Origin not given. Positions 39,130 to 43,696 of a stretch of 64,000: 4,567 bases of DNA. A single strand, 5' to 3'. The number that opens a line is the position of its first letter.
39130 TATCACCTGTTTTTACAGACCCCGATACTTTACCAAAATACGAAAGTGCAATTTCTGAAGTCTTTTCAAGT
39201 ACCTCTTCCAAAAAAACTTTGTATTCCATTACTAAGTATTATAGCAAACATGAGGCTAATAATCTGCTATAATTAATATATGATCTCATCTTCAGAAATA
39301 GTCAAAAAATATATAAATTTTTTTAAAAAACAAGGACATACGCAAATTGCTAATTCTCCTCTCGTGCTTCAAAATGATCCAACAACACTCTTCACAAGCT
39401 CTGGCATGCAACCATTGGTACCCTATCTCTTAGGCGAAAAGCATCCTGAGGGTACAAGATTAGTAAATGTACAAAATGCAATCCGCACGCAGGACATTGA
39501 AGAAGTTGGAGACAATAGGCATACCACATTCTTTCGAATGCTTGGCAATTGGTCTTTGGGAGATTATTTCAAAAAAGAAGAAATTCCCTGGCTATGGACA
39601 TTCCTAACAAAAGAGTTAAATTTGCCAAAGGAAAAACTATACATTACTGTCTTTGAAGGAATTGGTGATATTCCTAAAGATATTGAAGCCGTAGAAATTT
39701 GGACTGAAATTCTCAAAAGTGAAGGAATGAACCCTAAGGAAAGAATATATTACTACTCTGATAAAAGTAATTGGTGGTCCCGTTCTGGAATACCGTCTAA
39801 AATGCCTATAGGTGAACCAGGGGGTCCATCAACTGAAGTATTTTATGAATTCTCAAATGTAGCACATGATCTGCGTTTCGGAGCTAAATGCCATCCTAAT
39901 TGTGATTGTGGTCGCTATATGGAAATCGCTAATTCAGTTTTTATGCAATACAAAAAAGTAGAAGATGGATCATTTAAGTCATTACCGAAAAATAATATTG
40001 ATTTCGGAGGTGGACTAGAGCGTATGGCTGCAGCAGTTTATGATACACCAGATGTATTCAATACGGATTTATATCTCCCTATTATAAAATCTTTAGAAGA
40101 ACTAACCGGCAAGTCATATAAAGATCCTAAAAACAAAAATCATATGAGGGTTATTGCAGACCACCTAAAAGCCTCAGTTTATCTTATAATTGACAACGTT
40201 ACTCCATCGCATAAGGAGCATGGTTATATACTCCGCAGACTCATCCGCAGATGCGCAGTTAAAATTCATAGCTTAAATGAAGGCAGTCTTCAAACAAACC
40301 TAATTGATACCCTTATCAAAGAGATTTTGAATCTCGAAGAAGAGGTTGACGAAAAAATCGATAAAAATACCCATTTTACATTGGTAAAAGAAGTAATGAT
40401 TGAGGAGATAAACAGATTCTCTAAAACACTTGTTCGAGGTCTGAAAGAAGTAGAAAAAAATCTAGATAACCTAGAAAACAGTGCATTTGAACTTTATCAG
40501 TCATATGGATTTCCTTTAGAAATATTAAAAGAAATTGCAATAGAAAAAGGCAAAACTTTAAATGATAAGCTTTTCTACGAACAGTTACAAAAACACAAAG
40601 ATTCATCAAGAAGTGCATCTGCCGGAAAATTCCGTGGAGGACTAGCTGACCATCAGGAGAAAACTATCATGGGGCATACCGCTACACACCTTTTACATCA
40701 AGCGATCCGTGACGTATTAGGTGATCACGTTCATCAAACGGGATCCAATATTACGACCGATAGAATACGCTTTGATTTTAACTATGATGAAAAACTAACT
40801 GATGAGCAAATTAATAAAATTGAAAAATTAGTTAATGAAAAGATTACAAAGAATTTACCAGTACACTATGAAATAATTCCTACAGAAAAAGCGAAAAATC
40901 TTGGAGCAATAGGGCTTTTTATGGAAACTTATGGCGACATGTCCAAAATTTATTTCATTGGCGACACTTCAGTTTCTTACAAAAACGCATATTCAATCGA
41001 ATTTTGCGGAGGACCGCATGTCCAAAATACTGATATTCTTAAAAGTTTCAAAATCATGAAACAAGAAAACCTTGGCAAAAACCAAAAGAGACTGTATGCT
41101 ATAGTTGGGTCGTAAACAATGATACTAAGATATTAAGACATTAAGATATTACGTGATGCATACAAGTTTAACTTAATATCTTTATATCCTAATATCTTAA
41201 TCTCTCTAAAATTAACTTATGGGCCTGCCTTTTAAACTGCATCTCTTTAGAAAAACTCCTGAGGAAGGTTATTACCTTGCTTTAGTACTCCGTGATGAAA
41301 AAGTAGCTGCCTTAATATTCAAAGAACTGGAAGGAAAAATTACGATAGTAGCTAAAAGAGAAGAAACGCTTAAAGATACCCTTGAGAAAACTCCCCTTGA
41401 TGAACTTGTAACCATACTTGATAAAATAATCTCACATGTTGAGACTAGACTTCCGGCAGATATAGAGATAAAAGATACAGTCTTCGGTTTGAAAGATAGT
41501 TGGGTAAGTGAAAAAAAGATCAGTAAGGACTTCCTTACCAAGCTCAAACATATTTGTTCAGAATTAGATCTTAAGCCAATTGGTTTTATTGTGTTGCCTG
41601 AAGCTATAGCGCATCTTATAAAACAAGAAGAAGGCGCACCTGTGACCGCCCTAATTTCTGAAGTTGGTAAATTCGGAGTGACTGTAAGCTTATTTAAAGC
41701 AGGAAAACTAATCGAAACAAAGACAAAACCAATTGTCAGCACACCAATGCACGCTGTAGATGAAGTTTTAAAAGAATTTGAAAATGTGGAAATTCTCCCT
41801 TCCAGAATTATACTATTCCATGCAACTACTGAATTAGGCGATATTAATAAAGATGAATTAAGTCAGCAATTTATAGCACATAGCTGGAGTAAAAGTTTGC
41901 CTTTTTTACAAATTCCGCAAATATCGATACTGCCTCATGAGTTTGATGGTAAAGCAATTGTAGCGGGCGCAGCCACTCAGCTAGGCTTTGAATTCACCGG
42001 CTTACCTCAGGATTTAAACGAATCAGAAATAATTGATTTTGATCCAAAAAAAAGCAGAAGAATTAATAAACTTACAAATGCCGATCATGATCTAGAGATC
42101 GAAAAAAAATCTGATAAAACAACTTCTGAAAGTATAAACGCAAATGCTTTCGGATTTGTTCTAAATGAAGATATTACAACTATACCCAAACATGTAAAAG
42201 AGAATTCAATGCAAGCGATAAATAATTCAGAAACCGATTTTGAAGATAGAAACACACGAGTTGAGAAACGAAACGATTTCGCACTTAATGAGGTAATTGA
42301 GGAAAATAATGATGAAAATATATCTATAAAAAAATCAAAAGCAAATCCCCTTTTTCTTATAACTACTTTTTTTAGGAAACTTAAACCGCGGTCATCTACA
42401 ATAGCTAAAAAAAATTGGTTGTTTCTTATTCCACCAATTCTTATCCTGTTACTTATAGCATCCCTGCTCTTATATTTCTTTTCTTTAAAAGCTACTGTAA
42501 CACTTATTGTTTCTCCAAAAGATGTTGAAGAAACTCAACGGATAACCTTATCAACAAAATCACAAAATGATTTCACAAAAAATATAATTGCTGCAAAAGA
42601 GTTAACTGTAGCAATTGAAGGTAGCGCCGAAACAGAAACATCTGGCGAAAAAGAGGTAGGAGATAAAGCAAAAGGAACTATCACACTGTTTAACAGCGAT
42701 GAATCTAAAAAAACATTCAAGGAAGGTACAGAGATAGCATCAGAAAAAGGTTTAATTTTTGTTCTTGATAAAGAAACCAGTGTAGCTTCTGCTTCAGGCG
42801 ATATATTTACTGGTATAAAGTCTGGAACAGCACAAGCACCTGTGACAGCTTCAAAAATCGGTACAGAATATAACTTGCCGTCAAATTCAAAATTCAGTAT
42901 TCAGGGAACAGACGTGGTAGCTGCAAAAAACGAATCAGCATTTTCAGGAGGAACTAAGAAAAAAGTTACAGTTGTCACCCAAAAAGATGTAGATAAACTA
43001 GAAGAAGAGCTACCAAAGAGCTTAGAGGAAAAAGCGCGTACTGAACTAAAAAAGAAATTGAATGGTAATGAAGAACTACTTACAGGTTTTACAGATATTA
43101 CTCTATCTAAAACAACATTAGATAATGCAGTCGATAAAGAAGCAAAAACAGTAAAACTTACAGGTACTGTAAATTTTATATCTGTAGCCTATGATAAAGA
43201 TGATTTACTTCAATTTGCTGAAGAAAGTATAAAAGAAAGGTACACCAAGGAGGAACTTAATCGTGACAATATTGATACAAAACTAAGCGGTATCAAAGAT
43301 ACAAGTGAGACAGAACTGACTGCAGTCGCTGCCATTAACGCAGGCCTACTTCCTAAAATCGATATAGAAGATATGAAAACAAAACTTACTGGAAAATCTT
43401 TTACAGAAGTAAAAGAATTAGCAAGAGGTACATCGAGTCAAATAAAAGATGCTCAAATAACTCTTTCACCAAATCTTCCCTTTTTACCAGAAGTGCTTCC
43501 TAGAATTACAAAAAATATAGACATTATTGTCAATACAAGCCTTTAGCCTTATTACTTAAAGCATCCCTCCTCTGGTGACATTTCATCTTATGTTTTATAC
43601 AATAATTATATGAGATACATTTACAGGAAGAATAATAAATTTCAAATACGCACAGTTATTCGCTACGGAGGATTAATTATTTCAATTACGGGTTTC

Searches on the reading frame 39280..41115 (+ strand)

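Call 7: search_protein_families(library=pfam, proteins=[window:39280-41115:+], max_evalue=0.00001)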
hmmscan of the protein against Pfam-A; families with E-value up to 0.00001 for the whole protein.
window:39280-41115:+ (611 aa): 2 families
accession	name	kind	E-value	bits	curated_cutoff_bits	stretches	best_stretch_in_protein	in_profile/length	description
PF01411.24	tRNA-synt_2c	-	3.9e-109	366.1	30.3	1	6-451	1-436/552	tRNA synthetases class II (A)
PF07973.19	tRNA_SAD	-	7.2e-12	45.5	24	1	557-606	3-44/44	Threonyl and Alanyl tRNA synthetase second additional domain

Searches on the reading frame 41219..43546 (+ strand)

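Call 7: search_protein_families(library=pfam, proteins=[window:41219-43546:+], max_evalue=0.00001)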
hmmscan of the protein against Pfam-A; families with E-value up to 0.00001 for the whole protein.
window:41219-43546:+ (775 aa): 0 families

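Call 17: search_protein_families(library=pfam, proteins=[window:41219-43546:+], max_evalue=0.01)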
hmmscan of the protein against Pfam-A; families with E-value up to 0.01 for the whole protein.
window:41219-43546:+ (775 aa): 3 families
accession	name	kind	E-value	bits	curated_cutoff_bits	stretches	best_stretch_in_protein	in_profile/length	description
PF04865.19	Baseplate_J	-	5.9e-05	22.9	21.1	1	478-579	17-110/255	Baseplate J-like protein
PF21110.3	GlxA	-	0.0066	17.5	27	0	483-571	1-97/105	GlxA beta barrel domain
PF00352.27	TBP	-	0.0076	16.5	22.9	0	19-57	40-77/85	Transcription factor TFIID (or TATA-binding protein, TBP)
